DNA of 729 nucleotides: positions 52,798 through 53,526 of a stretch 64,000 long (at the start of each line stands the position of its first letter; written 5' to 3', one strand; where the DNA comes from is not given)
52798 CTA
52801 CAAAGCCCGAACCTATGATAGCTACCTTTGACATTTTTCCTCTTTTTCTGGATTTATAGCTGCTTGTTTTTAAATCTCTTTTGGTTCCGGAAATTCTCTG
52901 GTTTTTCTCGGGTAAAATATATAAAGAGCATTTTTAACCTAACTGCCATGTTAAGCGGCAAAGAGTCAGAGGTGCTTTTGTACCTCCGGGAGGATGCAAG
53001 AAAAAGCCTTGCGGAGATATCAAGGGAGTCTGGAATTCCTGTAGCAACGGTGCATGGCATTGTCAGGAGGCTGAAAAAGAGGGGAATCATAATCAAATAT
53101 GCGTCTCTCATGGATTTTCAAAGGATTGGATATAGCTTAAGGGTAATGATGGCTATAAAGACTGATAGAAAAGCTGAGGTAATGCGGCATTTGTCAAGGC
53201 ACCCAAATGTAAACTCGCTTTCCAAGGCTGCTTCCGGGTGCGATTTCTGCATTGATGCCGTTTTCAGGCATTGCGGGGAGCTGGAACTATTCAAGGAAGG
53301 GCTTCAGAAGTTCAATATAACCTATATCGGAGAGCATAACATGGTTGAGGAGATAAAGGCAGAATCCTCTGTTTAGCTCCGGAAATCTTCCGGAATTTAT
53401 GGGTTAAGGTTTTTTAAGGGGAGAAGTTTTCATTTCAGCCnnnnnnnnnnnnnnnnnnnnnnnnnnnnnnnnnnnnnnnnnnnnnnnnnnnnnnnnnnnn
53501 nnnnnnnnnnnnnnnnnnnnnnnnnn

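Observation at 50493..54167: Identical 17-nt hairpin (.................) plus T-tract re-used after three different genes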

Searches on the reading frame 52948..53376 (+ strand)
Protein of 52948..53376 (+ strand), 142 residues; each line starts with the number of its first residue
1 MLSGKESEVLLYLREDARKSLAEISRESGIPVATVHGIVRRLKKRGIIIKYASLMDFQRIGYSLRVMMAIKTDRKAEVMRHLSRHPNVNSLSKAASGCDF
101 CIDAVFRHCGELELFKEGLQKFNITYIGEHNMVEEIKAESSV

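Call 17: search_protein_families(library=pfam, proteins=[window:52948-53376:+], max_evalue=0.01)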
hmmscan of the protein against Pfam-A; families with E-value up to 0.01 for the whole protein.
window:52948-53376:+ (142 aa): 9 families
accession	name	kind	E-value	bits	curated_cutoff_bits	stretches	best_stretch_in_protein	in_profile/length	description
PF13412.12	HTH_24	-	1.6e-09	37.6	21.9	1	8-48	7-47/48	Winged helix-turn-helix DNA-binding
PF09339.16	HTH_IclR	-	4e-08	33.3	22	1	8-48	7-48/52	IclR helix-turn-helix domain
PF12802.13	MarR_2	-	1.7e-06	28.5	27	1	2-52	3-54/61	MarR family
PF01978.25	TrmB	-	3.7e-06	27.1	25.6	1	2-50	6-54/68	Sugar-specific transcriptional regulator TrmB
PF13404.12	HTH_AsnC-type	-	0.00071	19.8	27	1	10-42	9-41/42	AsnC-type helix-turn-helix domain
PF01047.28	MarR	-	0.00096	19.4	24.6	1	8-53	7-52/59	MarR family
PF25212.1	HVO_A0114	-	0.0012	19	27.6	0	2-48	20-66/84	HVO_A0114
PF25787.1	HTH_SB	-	0.0014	18.8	43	1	19-46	23-50/53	Sleeping Beauty transposase HTH domain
PF13384.12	HTH_23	-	0.0022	18.2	24.6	1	11-47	11-46/50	Homeodomain-like domain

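Call 19: find_encoding_contigs(protein=window:52948-53376:+, flank=10000, max_places=10)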
Protein window:52948-53376:+ (142 aa): 8 contigs read that carry it; 6 places shown.
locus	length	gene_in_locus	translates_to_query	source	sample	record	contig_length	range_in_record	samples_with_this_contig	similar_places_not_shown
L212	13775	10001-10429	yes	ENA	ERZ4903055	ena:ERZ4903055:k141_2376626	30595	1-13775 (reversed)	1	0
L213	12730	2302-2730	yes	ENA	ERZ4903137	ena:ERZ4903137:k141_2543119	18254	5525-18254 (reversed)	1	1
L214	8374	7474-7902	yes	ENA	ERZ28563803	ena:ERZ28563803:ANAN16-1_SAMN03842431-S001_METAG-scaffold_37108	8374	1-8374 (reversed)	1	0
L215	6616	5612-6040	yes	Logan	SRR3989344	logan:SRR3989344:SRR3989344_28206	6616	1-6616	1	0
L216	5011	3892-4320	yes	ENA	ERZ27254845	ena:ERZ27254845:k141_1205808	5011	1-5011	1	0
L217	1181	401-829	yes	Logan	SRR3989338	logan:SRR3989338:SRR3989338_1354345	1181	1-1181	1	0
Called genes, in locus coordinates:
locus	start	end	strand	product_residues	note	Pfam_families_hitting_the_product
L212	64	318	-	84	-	-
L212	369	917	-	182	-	-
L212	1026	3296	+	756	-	PF13384:HTH_23 (faint)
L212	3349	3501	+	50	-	-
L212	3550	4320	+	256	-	-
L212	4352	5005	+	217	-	PF00702:Hydrolase, PF12710:HAD, PF13419:HAD_2, PF08282:Hydrolase_3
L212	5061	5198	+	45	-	-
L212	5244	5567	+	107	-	-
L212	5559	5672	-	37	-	-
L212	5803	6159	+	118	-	-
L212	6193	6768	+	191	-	-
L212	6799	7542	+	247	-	PF01026:TatD_DNase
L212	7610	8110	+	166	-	-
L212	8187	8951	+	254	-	-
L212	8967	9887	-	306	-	PF00056:Ldh_1_N, PF02866:Ldh_1_C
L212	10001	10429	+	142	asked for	PF01978:TrmB (weak), PF12802:MarR_2 (weak), PF13412:HTH_24, PF09339:HTH_IclR (weak)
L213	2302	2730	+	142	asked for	PF01978:TrmB (weak), PF12802:MarR_2 (weak), PF13412:HTH_24, PF09339:HTH_IclR (weak)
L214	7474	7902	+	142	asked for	PF01978:TrmB (weak), PF12802:MarR_2 (weak), PF13412:HTH_24, PF09339:HTH_IclR (weak)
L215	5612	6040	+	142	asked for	PF01978:TrmB (weak), PF12802:MarR_2 (weak), PF13412:HTH_24, PF09339:HTH_IclR (weak)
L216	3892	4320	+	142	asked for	PF01978:TrmB (weak), PF12802:MarR_2 (weak), PF13412:HTH_24, PF09339:HTH_IclR (weak)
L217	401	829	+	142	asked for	PF01978:TrmB (weak), PF12802:MarR_2 (weak), PF13412:HTH_24, PF09339:HTH_IclR (weak)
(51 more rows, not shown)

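Call 27: find_homologous_proteins(query=window:52948-53376:+, max_evalue=0.00001)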
Query window:52948-53376:+ (142 aa): 2 proteins with E <= 0.00001 among 11 candidates.
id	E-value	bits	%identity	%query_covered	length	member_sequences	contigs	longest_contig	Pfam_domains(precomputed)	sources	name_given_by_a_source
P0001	6.4e-85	300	99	100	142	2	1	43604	PF13412.13,PF01978.26,PF09339.17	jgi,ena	-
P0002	4.0e-32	129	48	99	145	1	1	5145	PF13412.13,PF01978.26,PF01037.29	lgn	-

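Call 28: find_encoding_contigs(protein=P0002, flank=10000, max_places=5)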
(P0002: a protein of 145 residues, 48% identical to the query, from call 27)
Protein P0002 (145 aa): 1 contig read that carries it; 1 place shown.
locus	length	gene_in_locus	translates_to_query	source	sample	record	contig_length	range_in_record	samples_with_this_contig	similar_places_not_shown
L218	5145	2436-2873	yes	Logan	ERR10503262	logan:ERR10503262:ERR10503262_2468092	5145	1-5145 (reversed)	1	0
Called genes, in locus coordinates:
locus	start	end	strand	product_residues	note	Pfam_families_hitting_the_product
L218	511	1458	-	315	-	PF04014:MazE_antitoxin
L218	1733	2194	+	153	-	PF01037:AsnC_trans_reg (weak)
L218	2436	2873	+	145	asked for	PF01978:TrmB (faint), PF13412:HTH_24 (weak), PF01037:AsnC_trans_reg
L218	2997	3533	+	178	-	-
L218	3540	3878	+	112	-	-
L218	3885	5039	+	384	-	-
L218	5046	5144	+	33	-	?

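Call 31: find_homologous_proteins(query=A1, max_evalue=1e-8)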
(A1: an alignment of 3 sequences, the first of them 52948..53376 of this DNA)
Query A1 (3 sequences) (142 aa, profile of the alignment): 67 proteins with E <= 1e-8 among 729 candidates.
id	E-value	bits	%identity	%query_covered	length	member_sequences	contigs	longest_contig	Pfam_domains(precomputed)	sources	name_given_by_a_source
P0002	2.3e-68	247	48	99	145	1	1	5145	PF13412.13,PF01978.26,PF01037.29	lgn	-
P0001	8.6e-67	241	99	100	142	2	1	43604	PF13412.13,PF01978.26,PF09339.17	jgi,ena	-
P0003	2.8e-65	237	34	97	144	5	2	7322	PF13412.13,PF01037.29,PF13404.13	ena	-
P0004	6.5e-63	229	35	97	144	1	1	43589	PF13412.13,PF01037.29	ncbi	-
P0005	8.9e-63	228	36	95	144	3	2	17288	PF13412.13,PF01037.29,PF13404.13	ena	-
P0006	4.0e-61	223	33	97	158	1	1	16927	PF13412.13,PF01037.29,PF13404.13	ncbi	-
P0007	1.2e-59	218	32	97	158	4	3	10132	PF13412.13,PF01037.29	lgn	-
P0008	5.8e-47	177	33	97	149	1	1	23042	PF13412.13,PF01037.29,PF13404.13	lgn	-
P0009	1.5e-46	176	34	97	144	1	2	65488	PF13412.13,PF13404.13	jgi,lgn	-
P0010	4.2e-46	174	40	99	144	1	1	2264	PF13412.13,PF01037.29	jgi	jgi:DNA-binding Lrp family transcriptional regulator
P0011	8.0e-46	173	31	99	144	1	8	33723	PF01037.29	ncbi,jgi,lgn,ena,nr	ncbi:Lrp/AsnC family transcriptional regulator [Candidatus Woesearchaeota archaeon]|jgi:DNA-binding 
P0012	4.3e-45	171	33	97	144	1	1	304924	PF13412.13,PF13404.13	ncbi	-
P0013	3.1e-44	168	32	97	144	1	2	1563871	PF13412.13,PF13404.13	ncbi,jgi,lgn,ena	ncbi:MAG: winged helix-turn-helix transcriptional regulator [Candidatus Woesearchaeota archaeon]|jgi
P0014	1.2e-43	166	33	97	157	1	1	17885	PF13412.13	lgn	-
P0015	3.0e-43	165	35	95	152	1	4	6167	PF13412.13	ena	-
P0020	1.1e-40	157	32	95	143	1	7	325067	PF13412.13,PF01037.29,PF13404.13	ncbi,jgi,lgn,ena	-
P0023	3.1e-37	146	39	100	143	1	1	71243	PF01037.29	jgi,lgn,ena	jgi:DNA-binding Lrp family transcriptional regulator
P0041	1.8e-34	137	36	99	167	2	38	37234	PF13412.13,PF01037.29,PF13404.13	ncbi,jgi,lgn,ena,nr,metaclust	ncbi:Lrp/AsnC family transcriptional regulator [Candidatus Woesearchaeota archaeon]|nr:Lrp/AsnC fami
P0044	2.6e-34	136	39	98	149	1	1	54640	PF13412.13,PF01978.26,PF01037.29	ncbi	-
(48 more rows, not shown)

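Call 32: find_encoding_contigs(protein=P0004, flank=10000, max_places=2)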
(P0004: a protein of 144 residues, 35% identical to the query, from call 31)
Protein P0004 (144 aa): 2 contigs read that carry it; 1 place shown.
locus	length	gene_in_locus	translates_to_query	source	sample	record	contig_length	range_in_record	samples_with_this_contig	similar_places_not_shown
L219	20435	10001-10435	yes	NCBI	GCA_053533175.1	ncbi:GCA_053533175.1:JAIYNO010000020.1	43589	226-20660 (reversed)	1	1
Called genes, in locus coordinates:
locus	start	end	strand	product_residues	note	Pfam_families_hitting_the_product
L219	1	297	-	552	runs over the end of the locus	PF01935:DUF87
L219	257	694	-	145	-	PF13404:HTH_AsnC-type (weak), PF13412:HTH_24, PF12802:MarR_2 (weak), PF01037:AsnC_trans_reg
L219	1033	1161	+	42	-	-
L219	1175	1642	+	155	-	-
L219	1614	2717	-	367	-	PF01546:Peptidase_M20, PF07687:M20_dimer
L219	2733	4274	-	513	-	PF04107:GCS2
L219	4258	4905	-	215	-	PF13679:Methyltransf_32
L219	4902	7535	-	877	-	PF00133:tRNA-synt_1, PF01406:tRNA-synt_1e (faint), PF09334:tRNA-synt_1g (weak), PF13603:tRNA-synt_1_2, PF00133:tRNA-synt_1 (weak), PF09334:tRNA-synt_1g, PF08264:Anticodon_1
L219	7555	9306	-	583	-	PF00282:Pyridoxal_deC (weak)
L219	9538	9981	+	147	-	PF01936:NYN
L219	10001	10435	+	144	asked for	PF13412:HTH_24, PF01037:AsnC_trans_reg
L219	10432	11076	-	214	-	PF04055:Radical_SAM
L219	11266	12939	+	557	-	PF00069:Pkinase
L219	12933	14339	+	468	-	PF00069:Pkinase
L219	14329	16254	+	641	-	PF00069:Pkinase, PF07714:PK_Tyr_Ser-Thr, PF03109:ABC1 (weak)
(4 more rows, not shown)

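Call 33: find_encoding_contigs(protein=P0023, flank=10000, max_places=2)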
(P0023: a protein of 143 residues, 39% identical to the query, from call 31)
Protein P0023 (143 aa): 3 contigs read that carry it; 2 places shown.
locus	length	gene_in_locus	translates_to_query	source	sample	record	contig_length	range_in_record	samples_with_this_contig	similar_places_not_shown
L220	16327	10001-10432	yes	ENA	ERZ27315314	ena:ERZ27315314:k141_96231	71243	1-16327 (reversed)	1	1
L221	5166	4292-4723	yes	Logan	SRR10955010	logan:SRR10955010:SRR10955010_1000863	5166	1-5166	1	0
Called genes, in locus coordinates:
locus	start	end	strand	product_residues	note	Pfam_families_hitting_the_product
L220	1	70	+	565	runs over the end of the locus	PF14464:Prok-JAB (weak)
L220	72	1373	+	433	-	-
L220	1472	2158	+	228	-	-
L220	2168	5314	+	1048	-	-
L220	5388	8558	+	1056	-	PF00069:Pkinase, PF07714:PK_Tyr_Ser-Thr, PF01209:Ubie_methyltran, PF13489:Methyltransf_23 (weak), PF13847:Methyltransf_31, PF08241:Methyltransf_11, PF08242:Methyltransf_12, PF13649:Methyltransf_25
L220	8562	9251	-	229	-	PF13840:ACT_7 (weak)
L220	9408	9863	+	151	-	PF13404:HTH_AsnC-type (faint), PF01037:AsnC_trans_reg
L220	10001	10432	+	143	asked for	PF01037:AsnC_trans_reg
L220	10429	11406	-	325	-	PF04055:Radical_SAM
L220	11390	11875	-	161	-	PF13412:HTH_24 (faint)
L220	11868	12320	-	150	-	PF11157:DUF2937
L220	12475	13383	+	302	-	PF04014:MazE_antitoxin (weak)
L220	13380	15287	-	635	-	PF07719:TPR_2 (faint), PF00515:TPR_1 (faint), PF13424:TPR_12 (weak)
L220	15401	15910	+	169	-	PF01467:CTP_transf_like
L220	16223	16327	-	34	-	?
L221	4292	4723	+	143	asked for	PF01037:AsnC_trans_reg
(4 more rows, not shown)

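Call 34: find_encoding_contigs(protein=P0044, flank=10000, max_places=2)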
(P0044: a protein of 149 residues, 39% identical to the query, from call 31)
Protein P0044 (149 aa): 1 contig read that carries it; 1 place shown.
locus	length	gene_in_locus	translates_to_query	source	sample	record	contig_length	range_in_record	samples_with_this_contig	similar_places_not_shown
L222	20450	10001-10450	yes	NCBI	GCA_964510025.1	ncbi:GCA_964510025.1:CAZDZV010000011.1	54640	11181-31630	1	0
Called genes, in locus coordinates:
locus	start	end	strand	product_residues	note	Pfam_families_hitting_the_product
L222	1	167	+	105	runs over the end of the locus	PF01984:dsDNA_bind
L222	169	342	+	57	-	-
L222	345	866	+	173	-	PF01198:Ribosomal_L31e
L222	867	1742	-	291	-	-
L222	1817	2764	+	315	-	PF08068:DKCLD, PF01509:TruB_N, PF21238:Pus10_C, PF16198:TruB_C_2, PF01472:PUA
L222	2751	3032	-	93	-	PF01817:CM_2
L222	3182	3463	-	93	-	PF04010:DUF357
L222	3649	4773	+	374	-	-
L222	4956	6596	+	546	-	PF00069:Pkinase, PF07714:PK_Tyr_Ser-Thr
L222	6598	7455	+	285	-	PF00459:Inositol_P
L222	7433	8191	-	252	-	PF01895:PhoU (faint)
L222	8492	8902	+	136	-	-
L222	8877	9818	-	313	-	PF04014:MazE_antitoxin (faint)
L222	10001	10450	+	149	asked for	PF01978:TrmB (faint), PF13412:HTH_24 (weak), PF01037:AsnC_trans_reg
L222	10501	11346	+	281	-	PF01182:Glucosamine_iso (faint)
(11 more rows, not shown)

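Call 35: find_encoding_contigs(protein=P0013, flank=10000, max_places=2)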
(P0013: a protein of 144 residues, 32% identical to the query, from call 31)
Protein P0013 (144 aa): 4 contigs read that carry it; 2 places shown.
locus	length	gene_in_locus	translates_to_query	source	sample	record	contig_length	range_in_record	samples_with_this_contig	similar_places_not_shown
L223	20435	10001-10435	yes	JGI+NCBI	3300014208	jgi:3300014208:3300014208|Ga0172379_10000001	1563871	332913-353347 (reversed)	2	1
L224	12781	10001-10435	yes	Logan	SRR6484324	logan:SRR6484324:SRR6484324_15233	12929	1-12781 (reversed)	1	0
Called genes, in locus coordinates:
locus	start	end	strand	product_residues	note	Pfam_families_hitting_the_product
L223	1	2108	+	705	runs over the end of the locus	PF01326:PPDK_N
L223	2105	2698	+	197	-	PF01966:HD (weak)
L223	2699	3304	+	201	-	-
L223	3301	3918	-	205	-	PF13679:Methyltransf_32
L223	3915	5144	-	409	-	PF00579:tRNA-synt_1b, PF22421:SYY_C-terminal, PF01479:S4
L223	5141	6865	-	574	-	PF00282:Pyridoxal_deC, PF00266:Aminotran_5, PF01212:Beta_elim_lyase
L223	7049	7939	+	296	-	PF00056:Ldh_1_N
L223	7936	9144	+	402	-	PF01636:APH (weak)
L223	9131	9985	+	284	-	PF00793:DAHP_synth_1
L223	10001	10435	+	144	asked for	PF13404:HTH_AsnC-type, PF13412:HTH_24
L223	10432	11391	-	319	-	PF01895:PhoU (faint)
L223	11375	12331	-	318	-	PF04014:MazE_antitoxin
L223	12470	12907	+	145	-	PF01037:AsnC_trans_reg (weak)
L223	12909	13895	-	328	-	PF13404:HTH_AsnC-type, PF13412:HTH_24, PF01037:AsnC_trans_reg (faint), PF08279:HTH_11 (faint), PF13404:HTH_AsnC-type, PF13412:HTH_24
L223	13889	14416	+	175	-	PF01037:AsnC_trans_reg (weak)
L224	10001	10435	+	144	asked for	PF13404:HTH_AsnC-type, PF13412:HTH_24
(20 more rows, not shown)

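Call 37: find_encoding_contigs(protein=P0009, flank=10000, max_places=1)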
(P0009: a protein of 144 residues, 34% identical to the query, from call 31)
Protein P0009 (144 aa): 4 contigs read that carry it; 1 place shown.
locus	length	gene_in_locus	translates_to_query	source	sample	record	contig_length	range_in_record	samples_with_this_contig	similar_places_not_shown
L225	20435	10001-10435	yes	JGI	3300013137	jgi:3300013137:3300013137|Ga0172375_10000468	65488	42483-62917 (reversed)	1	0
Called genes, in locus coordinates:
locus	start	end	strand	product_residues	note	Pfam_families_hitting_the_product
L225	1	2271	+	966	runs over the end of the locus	PF04851:ResIII, PF00270:DEAD, PF00271:Helicase_C, PF22590:Cas3-like_C_2 (faint), PF19306:WHD_Lhr, PF08494:DEAD_assoc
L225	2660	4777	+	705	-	PF01326:PPDK_N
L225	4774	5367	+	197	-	PF01966:HD (weak)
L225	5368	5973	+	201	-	PF01965:DJ-1_PfpI (weak)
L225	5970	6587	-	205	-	PF13679:Methyltransf_32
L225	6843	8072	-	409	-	PF00579:tRNA-synt_1b, PF22421:SYY_C-terminal (weak), PF01479:S4 (weak)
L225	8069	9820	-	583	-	PF00282:Pyridoxal_deC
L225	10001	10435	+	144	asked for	PF13404:HTH_AsnC-type, PF13412:HTH_24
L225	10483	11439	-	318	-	-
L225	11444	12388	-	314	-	PF04014:MazE_antitoxin (weak)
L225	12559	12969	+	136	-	PF01037:AsnC_trans_reg (weak)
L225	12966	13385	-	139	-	-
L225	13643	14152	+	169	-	-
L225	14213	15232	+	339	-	PF01142:TruD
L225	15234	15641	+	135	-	PF22751:DUF488-N3a, PF04343:DUF488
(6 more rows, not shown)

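Call 38: find_encoding_contigs(protein=P0012, flank=10000, max_places=1)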
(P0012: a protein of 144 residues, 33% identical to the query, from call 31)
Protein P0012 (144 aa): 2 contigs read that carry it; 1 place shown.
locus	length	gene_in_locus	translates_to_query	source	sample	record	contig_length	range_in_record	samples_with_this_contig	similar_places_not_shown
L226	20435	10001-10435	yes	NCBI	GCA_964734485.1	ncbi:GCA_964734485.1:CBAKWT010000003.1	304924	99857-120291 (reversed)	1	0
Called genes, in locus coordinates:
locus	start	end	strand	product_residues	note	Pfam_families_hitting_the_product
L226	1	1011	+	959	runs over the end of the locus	PF04851:ResIII, PF00270:DEAD, PF00271:Helicase_C, PF19306:WHD_Lhr, PF08494:DEAD_assoc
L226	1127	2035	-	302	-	PF00291:PALP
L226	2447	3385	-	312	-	PF01458:SUFBD_core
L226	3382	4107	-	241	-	PF00005:ABC_tran, PF13304:AAA_21 (faint)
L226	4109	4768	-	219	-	PF04127:DFP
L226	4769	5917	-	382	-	PF00155:Aminotran_1_2, PF00266:Aminotran_5, PF05889:SepSecS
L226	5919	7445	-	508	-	PF01409:tRNA-synt_2d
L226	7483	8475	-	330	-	PF00561:Abhydrolase_1 (faint), PF12146:Hydrolase_4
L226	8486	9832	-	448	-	PF03313:SDH_alpha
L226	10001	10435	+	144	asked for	PF13404:HTH_AsnC-type, PF13412:HTH_24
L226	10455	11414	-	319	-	PF04014:MazE_antitoxin (faint)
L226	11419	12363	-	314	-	PF04014:MazE_antitoxin (weak)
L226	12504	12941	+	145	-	PF01037:AsnC_trans_reg (weak)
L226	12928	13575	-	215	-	-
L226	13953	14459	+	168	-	-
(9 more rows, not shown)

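Call 39: find_encoding_contigs(protein=P0020, flank=10000, max_places=1)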
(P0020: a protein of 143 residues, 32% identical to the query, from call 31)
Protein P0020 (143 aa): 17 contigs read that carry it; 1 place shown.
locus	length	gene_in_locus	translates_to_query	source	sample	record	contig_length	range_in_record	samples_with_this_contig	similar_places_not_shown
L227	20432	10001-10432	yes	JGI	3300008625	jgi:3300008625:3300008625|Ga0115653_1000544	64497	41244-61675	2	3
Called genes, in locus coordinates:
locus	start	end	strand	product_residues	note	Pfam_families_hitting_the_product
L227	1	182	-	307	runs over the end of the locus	PF04014:MazE_antitoxin (faint)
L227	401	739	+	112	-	PF01037:AsnC_trans_reg (weak)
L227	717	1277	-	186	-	PF13679:Methyltransf_32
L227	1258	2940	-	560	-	PF18262:PhetRS_B1 (faint), PF03483:B3_4 (weak), PF03484:B5, PF17759:tRNA_synthFbeta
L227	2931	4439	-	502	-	PF00152:tRNA-synt_2 (faint), PF01409:tRNA-synt_2d, PF00587:tRNA-synt_2b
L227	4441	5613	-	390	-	PF04389:Peptidase_M28 (faint), PF05343:Peptidase_M42 (weak), PF01546:Peptidase_M20, PF07687:M20_dimer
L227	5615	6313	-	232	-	-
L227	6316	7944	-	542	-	PF00282:Pyridoxal_deC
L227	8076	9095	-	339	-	PF00291:PALP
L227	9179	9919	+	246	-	-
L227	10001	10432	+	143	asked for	PF13404:HTH_AsnC-type (weak), PF13412:HTH_24, PF01037:AsnC_trans_reg (weak)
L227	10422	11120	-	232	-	PF04909:Amidohydro_2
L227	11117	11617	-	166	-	-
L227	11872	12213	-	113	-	-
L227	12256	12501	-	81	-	-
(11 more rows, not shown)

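Call 40: find_encoding_contigs(protein=P0041, flank=10000, max_places=1)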
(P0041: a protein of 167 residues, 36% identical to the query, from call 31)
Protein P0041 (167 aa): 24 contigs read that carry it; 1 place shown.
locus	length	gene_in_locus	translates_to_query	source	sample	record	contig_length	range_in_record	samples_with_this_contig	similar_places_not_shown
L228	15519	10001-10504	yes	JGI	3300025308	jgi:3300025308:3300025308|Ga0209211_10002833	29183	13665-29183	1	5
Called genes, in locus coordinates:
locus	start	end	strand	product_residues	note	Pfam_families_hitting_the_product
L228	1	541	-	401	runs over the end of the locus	-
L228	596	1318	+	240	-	-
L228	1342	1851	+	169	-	-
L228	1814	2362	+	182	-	PF01252:Peptidase_A8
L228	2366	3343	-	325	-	-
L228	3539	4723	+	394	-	-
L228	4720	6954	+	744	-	-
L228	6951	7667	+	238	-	PF04029:2-ph_phosp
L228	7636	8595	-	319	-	PF04014:MazE_antitoxin (weak)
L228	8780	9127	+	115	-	-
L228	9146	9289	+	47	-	-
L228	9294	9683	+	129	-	-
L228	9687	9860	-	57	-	-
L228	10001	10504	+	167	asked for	PF13404:HTH_AsnC-type (weak), PF13412:HTH_24 (weak), PF01037:AsnC_trans_reg (weak)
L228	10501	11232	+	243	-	PF00483:NTP_transferase, PF12804:NTP_transf_3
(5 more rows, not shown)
